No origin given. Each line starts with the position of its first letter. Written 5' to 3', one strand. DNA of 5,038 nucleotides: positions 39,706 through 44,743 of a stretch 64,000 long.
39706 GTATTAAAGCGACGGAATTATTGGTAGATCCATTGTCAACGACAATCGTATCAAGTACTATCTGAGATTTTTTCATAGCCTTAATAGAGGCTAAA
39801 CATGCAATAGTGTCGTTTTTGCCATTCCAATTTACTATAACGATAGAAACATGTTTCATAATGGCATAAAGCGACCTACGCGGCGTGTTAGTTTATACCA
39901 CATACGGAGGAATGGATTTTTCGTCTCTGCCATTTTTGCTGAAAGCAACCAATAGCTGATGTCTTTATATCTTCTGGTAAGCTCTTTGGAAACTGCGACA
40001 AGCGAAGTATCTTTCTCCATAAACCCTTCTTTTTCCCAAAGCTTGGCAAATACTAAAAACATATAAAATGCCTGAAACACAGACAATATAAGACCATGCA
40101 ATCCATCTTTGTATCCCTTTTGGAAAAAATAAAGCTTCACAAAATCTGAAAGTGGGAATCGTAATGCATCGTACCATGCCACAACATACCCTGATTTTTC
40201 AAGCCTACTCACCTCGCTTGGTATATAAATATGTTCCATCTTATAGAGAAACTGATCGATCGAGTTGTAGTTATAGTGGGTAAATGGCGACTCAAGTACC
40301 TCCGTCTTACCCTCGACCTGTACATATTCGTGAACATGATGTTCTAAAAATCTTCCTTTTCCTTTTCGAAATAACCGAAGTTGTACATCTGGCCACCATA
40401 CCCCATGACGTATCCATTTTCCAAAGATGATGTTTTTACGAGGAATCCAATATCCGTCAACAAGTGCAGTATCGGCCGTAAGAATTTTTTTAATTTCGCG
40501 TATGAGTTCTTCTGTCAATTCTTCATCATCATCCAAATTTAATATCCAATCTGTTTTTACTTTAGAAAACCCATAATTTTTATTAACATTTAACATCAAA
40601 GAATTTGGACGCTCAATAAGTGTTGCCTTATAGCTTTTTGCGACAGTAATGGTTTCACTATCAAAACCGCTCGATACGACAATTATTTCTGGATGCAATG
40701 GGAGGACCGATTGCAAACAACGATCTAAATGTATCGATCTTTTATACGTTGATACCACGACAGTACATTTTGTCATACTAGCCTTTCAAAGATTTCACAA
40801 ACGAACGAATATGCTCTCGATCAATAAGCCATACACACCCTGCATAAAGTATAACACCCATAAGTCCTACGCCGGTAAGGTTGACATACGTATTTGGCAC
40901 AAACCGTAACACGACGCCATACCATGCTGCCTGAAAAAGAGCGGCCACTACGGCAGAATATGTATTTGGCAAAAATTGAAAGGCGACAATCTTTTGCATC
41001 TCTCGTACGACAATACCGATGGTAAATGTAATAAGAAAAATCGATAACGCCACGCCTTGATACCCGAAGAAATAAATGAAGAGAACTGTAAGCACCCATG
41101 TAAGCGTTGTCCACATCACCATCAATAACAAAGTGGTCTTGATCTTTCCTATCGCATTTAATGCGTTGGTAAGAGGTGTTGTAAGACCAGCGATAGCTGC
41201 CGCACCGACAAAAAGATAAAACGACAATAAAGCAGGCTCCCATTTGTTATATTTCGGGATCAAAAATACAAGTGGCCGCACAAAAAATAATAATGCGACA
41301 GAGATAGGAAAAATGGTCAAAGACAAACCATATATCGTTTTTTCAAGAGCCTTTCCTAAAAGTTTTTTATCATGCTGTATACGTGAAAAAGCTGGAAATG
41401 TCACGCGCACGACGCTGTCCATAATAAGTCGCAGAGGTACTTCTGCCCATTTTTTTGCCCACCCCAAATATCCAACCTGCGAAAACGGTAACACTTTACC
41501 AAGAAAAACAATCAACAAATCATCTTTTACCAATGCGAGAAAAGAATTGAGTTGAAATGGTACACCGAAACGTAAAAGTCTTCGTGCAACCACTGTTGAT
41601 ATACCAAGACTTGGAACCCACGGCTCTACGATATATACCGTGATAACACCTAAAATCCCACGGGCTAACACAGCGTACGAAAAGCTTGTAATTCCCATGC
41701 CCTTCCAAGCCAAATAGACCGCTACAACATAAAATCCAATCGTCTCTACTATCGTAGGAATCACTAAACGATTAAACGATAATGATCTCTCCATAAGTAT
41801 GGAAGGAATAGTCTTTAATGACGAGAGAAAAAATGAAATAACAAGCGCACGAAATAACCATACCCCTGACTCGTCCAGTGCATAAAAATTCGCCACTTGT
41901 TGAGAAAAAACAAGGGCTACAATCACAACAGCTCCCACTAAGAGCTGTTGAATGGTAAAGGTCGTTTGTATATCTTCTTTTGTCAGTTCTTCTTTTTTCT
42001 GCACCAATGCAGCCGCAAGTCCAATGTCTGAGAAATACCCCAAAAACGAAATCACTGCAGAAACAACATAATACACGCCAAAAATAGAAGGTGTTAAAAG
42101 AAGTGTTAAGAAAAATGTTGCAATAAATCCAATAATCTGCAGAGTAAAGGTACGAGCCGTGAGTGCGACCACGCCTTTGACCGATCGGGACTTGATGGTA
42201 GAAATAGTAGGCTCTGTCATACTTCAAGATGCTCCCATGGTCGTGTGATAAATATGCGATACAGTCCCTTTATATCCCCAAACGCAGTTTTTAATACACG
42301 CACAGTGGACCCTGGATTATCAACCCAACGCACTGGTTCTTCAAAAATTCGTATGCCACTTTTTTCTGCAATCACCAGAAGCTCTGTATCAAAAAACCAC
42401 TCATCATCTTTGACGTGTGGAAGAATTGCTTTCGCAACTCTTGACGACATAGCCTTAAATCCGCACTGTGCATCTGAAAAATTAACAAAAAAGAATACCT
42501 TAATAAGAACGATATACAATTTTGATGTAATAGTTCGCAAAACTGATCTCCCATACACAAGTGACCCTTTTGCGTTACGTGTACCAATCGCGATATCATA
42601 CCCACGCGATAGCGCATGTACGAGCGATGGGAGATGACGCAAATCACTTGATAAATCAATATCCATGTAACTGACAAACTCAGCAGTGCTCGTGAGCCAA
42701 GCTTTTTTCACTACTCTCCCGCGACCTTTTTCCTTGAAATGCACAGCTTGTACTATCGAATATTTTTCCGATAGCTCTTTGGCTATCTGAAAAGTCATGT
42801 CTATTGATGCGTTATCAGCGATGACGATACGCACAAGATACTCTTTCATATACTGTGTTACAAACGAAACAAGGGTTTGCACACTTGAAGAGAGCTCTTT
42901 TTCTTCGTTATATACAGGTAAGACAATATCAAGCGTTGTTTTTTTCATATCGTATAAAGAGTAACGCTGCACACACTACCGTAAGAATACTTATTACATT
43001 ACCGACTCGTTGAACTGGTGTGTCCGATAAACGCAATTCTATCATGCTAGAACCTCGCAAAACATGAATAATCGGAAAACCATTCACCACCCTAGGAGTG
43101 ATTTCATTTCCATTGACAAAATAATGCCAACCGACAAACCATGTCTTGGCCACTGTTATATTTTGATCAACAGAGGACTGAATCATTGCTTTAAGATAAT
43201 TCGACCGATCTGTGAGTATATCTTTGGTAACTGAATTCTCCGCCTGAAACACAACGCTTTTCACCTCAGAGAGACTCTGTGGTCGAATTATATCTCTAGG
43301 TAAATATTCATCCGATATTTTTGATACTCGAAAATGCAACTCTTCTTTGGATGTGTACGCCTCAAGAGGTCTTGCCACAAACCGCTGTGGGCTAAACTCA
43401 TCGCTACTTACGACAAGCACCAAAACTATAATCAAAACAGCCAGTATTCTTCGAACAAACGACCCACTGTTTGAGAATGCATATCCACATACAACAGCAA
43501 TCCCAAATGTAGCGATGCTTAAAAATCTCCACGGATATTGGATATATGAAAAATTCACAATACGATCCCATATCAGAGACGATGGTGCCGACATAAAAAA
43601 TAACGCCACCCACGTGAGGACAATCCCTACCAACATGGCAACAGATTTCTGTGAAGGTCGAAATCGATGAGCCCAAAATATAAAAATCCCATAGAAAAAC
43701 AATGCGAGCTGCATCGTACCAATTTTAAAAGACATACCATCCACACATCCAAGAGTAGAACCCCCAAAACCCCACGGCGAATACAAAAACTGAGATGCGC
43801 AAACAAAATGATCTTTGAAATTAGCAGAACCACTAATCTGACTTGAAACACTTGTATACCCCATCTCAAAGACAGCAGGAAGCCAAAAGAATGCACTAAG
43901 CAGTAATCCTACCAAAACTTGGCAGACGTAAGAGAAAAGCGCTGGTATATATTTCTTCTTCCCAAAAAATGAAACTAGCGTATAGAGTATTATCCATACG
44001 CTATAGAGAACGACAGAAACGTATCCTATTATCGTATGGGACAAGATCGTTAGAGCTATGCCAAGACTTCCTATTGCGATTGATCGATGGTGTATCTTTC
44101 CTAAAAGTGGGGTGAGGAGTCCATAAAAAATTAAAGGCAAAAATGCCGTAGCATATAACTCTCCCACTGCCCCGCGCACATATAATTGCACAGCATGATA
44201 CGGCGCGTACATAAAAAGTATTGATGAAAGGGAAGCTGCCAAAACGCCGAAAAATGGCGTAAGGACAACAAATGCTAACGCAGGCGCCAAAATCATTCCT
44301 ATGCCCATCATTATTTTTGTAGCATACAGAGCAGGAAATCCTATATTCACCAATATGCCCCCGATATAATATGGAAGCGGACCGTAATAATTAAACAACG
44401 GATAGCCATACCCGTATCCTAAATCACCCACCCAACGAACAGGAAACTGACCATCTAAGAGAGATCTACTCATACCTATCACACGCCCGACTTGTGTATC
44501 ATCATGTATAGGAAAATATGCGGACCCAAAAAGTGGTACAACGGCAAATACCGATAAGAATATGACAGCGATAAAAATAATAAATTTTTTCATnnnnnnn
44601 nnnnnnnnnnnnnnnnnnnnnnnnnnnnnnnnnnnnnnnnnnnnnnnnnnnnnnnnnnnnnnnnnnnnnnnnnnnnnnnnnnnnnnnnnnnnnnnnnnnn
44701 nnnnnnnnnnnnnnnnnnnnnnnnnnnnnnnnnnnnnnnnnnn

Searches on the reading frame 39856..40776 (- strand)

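Call 9: search_protein_families(library=pfam, proteins=[window:39856-40776:-], max_evalue=0.01)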
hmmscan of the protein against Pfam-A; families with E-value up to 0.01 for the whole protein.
window:39856-40776:- (306 aa): 2 families
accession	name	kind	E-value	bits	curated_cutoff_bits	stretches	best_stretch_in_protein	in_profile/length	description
PF00535.33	Glycos_transf_2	-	1.2e-15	58.3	23.3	1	5-146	1-147/168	Glycosyl transferase family 2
PF13641.12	Glyco_tranf_2_3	-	6.8e-05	23.4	27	1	4-104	3-117/230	Glycosyltransferase like family 2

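Call 11: search_protein_families(library=ncbifam, proteins=[window:39856-40776:-], max_evalue=1)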
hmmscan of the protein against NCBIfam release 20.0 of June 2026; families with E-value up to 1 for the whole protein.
window:39856-40776:- (306 aa): 6 families
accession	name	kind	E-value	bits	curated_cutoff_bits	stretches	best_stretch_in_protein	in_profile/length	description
TIGR04283.1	glyco_like_mftF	equivalog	2.3e-05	24.1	182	1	5-106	2-104/221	TIGR04283 family arsenosugar biosynthesis glycosyltransferase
NF050050.1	ProtGlycPglI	equivalog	6.5e-05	22.4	500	1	1-95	1-104/306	GalNAc(5)-diNAcBac-PP-undecaprenol beta-1,3-glucosyltransferase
NF041875.1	EPS_EpsD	equivalog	0.00012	21.6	370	1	5-103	2-108/325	exopolysaccharide biosynthesis glycosyltransferase EpsD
NF038299.1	EPS_HpsN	equivalog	0.0014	17.7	425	1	4-97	3-104/317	hormogonium polysaccharide biosynthesis glycosyltransferase HpsN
TIGR04440.1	glyco_TIGR04440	domain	0.0018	18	70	1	3-102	1-109/215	TIGR00180 family glycosyltransferase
TIGR03965.1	mycofact_glyco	equivalog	0.056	12.3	280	1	3-87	75-167/467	mycofactocin biosynthesis glycosyltransferase MftF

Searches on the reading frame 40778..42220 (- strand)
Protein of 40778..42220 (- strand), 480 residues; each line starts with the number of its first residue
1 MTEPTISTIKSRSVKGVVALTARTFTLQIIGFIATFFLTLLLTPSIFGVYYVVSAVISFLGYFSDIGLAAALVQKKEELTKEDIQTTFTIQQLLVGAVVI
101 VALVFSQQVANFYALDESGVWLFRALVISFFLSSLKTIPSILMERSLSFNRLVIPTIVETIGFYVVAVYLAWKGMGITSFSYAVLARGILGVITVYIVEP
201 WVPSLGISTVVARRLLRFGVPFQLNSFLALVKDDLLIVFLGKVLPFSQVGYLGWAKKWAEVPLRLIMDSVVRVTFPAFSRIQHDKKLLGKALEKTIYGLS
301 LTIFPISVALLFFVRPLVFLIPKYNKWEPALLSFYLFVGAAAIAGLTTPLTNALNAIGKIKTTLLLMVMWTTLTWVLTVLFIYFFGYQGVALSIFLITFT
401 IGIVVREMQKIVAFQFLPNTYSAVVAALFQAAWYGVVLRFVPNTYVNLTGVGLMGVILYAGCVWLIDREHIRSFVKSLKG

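Call 9: search_protein_families(library=pfam, proteins=[window:40778-42220:-], max_evalue=0.01)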
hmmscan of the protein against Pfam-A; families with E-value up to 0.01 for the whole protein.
window:40778-42220:- (480 aa): 2 families
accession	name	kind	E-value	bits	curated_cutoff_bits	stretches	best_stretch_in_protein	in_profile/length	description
PF13440.11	Polysacc_synt_3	-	4.5e-50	171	23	1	38-321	2-283/293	Polysaccharide biosynthesis protein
PF01943.22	Polysacc_synt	-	3.4e-18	66.5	28.2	1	14-282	2-274/274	Polysaccharide biosynthesis protein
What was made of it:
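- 40778..42220 (-): MOP2: a canonical PST/Wzx-family flippase (480 aa). Pfam Polysacc_synt_3 at 4.5e-50 (call 9).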

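Call 11: search_protein_families(library=ncbifam, proteins=[window:40778-42220:-], max_evalue=1)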
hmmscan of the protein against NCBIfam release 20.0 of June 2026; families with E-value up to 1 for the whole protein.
window:40778-42220:- (480 aa): 3 families
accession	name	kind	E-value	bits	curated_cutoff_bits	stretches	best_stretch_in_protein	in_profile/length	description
NF058658.1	Oglyco_Wzx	exception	3.9e-27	95.4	720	1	8-471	5-468/478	O-glycosylation flippase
NF007773.0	PRK10459.1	equivalog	1.5e-26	93.5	273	1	9-412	3-406/492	MOP flippase family protein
NF047674.1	TeichurnBiosyTuaB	equivalog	1.2e-17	64.1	580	1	7-402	2-399/469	teichuronic acid biosynthesis protein TuaB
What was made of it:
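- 40778..42220 (-): NCBIfam Oglyco_Wzx at 4e-27 and WzxC-type at 1.5e-26, both below the curated cut-offs (call 11).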

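Call 53: find_homologous_proteins(query=window:40778-42220:-, max_evalue=1e-10)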
Query window:40778-42220:- (480 aa): 4820 proteins with E <= 1e-10 among 8000 candidates; the best 120 are listed.
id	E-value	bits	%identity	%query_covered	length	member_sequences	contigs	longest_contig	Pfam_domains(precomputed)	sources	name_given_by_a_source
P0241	8.8e-252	854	83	100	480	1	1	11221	PF01943.23,PF13440.12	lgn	-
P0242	1.3e-249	847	83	99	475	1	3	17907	PF01943.23,PF13440.12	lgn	-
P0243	2.2e-249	846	83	100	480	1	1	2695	PF01943.23,PF13440.12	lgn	-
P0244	1.8e-246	837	81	100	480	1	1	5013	PF01943.23,PF13440.12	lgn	-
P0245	8.0e-244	828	81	100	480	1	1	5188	PF01943.23,PF13440.12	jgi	-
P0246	2.7e-243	826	80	100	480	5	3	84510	PF01943.23,PF13440.12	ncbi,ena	-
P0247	5.5e-243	825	81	100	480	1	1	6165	PF01943.23,PF13440.12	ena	-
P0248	8.9e-241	818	80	100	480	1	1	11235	PF01943.23,PF13440.12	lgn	-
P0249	7.3e-240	815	80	100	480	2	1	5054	PF01943.23,PF13440.12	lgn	-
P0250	1.5e-238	811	79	100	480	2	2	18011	PF01943.23,PF13440.12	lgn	-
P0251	1.4e-197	676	66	100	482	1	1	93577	PF01943.23,PF13440.12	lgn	-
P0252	2.5e-197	675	66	100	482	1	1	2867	PF01943.23,PF13440.12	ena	-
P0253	5.0e-196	670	65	100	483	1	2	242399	PF01943.23,PF13440.12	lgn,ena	-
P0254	6.5e-196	670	65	100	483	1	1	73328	PF01943.23,PF13440.12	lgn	-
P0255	7.5e-196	670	66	100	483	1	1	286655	PF01943.23,PF13440.12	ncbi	-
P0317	8.7e-189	647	61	100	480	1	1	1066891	PF01943.23,PF13440.12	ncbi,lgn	-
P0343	2.2e-187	642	63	100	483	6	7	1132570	PF01943.23,PF13440.12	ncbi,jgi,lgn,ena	-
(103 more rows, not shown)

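Call 54: find_encoding_contigs(protein=P0255, flank=9000, max_places=1)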
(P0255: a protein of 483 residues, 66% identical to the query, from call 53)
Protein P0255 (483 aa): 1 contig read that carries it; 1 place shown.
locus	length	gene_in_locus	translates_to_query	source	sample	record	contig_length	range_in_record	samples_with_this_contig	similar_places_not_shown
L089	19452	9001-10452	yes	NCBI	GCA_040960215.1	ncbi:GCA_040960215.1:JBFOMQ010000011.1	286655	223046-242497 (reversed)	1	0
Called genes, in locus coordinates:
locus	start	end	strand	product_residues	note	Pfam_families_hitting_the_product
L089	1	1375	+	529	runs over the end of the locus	PF13231:PMT_2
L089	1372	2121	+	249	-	PF00535:Glycos_transf_2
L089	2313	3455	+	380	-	PF26314:MptA_B_family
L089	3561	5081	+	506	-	PF13231:PMT_2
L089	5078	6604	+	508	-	-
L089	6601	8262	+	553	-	-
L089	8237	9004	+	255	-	PF00535:Glycos_transf_2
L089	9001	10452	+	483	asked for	PF01943:Polysacc_synt, PF13440:Polysacc_synt_3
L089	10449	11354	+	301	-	PF00535:Glycos_transf_2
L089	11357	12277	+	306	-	PF00535:Glycos_transf_2, PF13641:Glyco_tranf_2_3, PF13632:Glyco_trans_2_3 (weak)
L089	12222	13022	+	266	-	PF00535:Glycos_transf_2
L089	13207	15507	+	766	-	PF09586:YfhO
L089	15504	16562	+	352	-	PF13439:Glyco_transf_4, PF00534:Glycos_transf_1, PF13692:Glyco_trans_1_4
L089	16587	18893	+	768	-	PF09586:YfhO (faint)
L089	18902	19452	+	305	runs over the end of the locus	PF00535:Glycos_transf_2, PF13506:Glyco_transf_21 (weak), PF13641:Glyco_tranf_2_3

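Call 55: find_encoding_contigs(protein=P0317, flank=9000, max_places=1)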
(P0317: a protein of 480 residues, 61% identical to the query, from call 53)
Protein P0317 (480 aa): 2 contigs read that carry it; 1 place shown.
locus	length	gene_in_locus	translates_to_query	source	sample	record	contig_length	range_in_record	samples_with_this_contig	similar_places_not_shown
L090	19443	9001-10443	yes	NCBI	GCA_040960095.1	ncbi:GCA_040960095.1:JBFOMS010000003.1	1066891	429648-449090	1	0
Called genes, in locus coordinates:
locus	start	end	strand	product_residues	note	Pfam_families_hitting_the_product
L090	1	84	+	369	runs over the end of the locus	PF00535:Glycos_transf_2, PF04138:GtrA_DPMS_TM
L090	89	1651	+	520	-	PF13231:PMT_2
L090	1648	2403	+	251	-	PF00535:Glycos_transf_2, PF10111:Glyco_tranf_2_2 (weak), PF13641:Glyco_tranf_2_3 (weak)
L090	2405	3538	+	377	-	PF26314:MptA_B_family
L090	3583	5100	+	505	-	PF02366:PMT (weak), PF13231:PMT_2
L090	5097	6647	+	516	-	-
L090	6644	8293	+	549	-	PF10131:PTPS_related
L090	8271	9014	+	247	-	PF00535:Glycos_transf_2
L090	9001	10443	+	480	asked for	PF01943:Polysacc_synt, PF13440:Polysacc_synt_3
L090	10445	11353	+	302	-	PF00535:Glycos_transf_2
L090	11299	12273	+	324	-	PF00535:Glycos_transf_2, PF13641:Glyco_tranf_2_3, PF13632:Glyco_trans_2_3 (weak)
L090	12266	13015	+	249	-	PF00535:Glycos_transf_2, PF10111:Glyco_tranf_2_2 (weak)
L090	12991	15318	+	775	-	PF09586:YfhO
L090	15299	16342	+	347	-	PF13439:Glyco_transf_4 (weak), PF00534:Glycos_transf_1, PF13692:Glyco_trans_1_4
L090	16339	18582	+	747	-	PF09586:YfhO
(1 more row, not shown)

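Call 56: find_encoding_contigs(protein=P0343, flank=9000, max_places=1)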
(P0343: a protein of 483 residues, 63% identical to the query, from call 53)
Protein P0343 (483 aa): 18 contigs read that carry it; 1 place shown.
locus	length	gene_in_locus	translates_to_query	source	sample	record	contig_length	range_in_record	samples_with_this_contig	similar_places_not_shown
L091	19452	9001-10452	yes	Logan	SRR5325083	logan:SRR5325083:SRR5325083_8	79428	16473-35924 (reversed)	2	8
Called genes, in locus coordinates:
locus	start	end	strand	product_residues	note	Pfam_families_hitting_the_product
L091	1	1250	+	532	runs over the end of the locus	PF13231:PMT_2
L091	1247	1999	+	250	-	PF00535:Glycos_transf_2, PF10111:Glyco_tranf_2_2 (weak)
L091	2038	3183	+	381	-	PF26314:MptA_B_family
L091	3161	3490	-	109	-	PF03083:MtN3_slv, PF04193:PQ-loop (weak)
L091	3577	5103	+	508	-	-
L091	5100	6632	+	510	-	-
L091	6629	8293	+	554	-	PF09586:YfhO (faint), PF10131:PTPS_related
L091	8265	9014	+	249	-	PF00535:Glycos_transf_2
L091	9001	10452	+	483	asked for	PF01943:Polysacc_synt, PF13440:Polysacc_synt_3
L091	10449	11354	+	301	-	PF00535:Glycos_transf_2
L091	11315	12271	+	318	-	PF00535:Glycos_transf_2, PF13641:Glyco_tranf_2_3, PF13632:Glyco_trans_2_3 (faint)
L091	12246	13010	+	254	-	PF00535:Glycos_transf_2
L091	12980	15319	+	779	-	PF09586:YfhO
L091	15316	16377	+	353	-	PF13439:Glyco_transf_4, PF00534:Glycos_transf_1, PF13692:Glyco_trans_1_4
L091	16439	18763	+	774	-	PF09586:YfhO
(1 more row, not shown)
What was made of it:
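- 42217..42972 (-): GT2d: a soluble DPM1-like GT2 with an ATGA overlap onto MOP2. The pair is conserved in 3 of 3 relatives (calls 54-56).
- Checked: The second cluster is collinear in 3 of 3 relatives examined (calls 54-56).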

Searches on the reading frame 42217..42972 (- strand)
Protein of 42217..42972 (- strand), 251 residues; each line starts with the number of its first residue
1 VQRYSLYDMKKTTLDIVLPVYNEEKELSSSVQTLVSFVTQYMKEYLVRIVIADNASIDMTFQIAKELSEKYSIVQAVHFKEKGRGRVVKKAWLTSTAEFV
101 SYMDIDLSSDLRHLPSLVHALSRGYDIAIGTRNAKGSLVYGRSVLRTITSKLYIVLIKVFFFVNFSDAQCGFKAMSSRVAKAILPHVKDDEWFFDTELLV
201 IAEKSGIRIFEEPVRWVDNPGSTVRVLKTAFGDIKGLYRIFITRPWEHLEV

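Call 9: search_protein_families(library=pfam, proteins=[window:42217-42972:-], max_evalue=0.01)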
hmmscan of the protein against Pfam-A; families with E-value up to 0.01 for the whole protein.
window:42217-42972:- (251 aa): 1 family
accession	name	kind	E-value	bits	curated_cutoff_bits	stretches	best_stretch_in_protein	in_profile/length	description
PF00535.33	Glycos_transf_2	-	1e-17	65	23.3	1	16-182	2-166/168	Glycosyl transferase family 2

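Call 11: search_protein_families(library=ncbifam, proteins=[window:42217-42972:-], max_evalue=1)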
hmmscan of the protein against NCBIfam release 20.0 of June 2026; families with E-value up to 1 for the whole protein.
window:42217-42972:- (251 aa): 17 families
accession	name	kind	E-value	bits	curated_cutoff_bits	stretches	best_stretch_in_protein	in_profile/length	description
NF047588.1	GlcsyltransPgfSStrep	equivalog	7.2e-14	51.7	500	1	14-184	3-168/308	glycosyltransferase PgfS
NF007986.1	PRK10714.1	equivalog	4.1e-11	42.4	529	1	14-184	8-173/316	undecaprenyl-phosphate 4-deoxy-4-formamido-L-arabinose transferase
TIGR04182.1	glyco_TIGR04182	equivalog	4.1e-10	39.5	325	1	16-224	4-198/293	S-layer glycoprotein N-glycosyltransferase AglJ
NF007482.0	PRK10073.1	equivalog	3e-09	36.4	423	1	10-111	4-100/334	glycosyltransferase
NF041391.1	DPhHxTase_Halo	equivalog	6.5e-09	35.1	375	1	21-223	4-190/213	dolichyl-phosphate hexose transferase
NF010496.0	PRK13915.1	equivalog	5.3e-08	32.3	262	1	10-119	29-140/307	glucosyl-3-phosphoglycerate synthase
TIGR03937.1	PgaC_IcaA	equivalog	1.5e-07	30.7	422.3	1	12-133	45-162/407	poly-beta-1,6-N-acetyl-D-glucosamine synthase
TIGR03111.1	glyc2_xrt_Gpos1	hypoth_equivalog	4.4e-07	29.1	363.95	1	13-129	50-164/439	TIGR03111 family XrtG-associated glycosyltransferase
TIGR04283.1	glyco_like_mftF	equivalog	5.2e-06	26.2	182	1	15-103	2-79/221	TIGR04283 family arsenosugar biosynthesis glycosyltransferase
NF041865.1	EpsU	equivalog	1.5e-05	24.2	700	1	11-135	38-157/394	exopolysaccharide biosynthesis GT2 family glycosyltransferase EpsU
NF038302.1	EPS_HpsE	equivalog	3.2e-05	23.1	300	1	14-107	3-97/307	hormogonium polysaccharide biosynthesis glycosyltransferase HpsE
NF047683.1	TeichurnBiosyTuaG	equivalog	5.2e-05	23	400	1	10-106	4-96/252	teichuronic acid biosynthesis protein TuaG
TIGR03965.1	mycofact_glyco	equivalog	0.00012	21.1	280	1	11-124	73-182/467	mycofactocin biosynthesis glycosyltransferase MftF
NF053739.1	GlytfEpsEBac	equivalog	0.00016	20.8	450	1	15-73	4-57/265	glycosyltransferase EpsE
NF050050.1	ProtGlycPglI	equivalog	0.00029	20.3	500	1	13-130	3-117/306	GalNAc(5)-diNAcBac-PP-undecaprenol beta-1,3-glucosyltransferase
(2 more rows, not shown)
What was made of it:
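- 42217..42972 (-): NCBIfam PgfS, ArnC and AglJ with long coverage (call 11).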

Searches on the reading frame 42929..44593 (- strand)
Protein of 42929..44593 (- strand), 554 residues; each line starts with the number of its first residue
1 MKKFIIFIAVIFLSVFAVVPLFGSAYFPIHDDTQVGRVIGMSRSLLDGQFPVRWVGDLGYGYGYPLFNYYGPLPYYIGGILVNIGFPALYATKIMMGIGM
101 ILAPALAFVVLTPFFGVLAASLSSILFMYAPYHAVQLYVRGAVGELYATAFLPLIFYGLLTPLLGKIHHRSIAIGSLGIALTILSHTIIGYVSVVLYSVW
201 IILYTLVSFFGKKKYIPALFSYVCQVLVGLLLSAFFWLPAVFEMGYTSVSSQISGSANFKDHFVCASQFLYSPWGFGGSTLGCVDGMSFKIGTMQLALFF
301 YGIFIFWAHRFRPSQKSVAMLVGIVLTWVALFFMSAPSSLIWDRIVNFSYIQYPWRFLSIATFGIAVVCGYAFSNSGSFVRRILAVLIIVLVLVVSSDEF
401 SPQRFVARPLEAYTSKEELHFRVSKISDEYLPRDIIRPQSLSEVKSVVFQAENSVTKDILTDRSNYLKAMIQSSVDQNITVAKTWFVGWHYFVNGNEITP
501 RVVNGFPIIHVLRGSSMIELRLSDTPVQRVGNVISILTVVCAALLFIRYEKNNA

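Call 9: search_protein_families(library=pfam, proteins=[window:42929-44593:-], max_evalue=0.01)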
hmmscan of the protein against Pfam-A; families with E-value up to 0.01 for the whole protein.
window:42929-44593:- (554 aa): 1 family
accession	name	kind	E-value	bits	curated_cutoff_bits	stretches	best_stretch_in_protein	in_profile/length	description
PF10131.15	PTPS_related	-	4.3e-11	42.4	26.4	1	67-404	1-311/621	6-pyruvoyl-tetrahydropterin synthase related domain; membrane protein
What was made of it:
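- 42929..48772 (-): Four GT-C candidates directly upstream of GT2d (PTPS_related, its paralogue, PMT_2 and a GT87-like type). Pfam (call 9).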
